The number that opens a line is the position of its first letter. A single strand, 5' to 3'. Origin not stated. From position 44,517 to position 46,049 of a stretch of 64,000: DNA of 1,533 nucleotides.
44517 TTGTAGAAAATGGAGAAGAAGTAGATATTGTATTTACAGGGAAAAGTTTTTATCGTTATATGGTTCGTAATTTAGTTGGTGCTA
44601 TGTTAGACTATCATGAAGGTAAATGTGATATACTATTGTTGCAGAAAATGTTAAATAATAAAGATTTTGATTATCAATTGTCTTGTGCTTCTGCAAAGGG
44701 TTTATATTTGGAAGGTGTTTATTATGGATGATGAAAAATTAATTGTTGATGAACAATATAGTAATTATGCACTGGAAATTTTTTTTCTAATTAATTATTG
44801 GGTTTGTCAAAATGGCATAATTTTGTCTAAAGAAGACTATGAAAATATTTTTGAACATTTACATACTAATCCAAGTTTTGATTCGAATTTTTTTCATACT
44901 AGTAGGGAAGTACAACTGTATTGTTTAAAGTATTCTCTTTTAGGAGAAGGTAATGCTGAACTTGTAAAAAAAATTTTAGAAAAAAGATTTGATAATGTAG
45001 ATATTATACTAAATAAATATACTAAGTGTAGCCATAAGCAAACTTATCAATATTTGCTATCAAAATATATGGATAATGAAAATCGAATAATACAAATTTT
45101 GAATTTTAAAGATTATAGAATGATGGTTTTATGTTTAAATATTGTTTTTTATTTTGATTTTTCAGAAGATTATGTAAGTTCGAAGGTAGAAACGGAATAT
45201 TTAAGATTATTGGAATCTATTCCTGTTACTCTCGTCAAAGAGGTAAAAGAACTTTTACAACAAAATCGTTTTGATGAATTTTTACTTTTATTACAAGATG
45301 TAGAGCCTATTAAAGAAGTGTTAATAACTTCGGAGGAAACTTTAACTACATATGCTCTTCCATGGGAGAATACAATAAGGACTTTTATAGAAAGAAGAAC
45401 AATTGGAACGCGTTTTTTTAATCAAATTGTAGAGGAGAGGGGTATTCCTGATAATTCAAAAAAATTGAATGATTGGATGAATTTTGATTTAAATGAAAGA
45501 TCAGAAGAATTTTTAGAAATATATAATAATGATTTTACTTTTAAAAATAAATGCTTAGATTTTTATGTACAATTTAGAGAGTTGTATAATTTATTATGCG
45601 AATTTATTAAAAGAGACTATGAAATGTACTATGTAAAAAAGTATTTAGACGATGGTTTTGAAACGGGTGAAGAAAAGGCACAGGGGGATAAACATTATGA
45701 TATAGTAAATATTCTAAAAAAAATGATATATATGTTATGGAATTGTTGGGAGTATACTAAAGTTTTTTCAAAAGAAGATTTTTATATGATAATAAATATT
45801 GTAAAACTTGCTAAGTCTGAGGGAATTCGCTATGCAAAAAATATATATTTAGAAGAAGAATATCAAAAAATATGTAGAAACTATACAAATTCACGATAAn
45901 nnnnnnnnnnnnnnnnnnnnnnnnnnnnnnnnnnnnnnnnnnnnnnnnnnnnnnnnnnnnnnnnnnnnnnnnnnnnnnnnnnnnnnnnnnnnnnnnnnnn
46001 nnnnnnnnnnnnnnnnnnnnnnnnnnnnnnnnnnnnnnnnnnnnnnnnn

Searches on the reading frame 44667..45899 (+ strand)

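Call 5: search_protein_families(library=pfam, proteins=[window:44667-45899:+], max_evalue=1)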
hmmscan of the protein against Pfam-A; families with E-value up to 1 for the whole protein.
window:44667-45899:+ (410 aa): 1 family
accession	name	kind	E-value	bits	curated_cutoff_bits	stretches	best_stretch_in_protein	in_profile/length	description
PF19145.5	DUF5827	-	0.1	13.2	26.8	1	191-233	17-62/87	Family of unknown function (DUF5827)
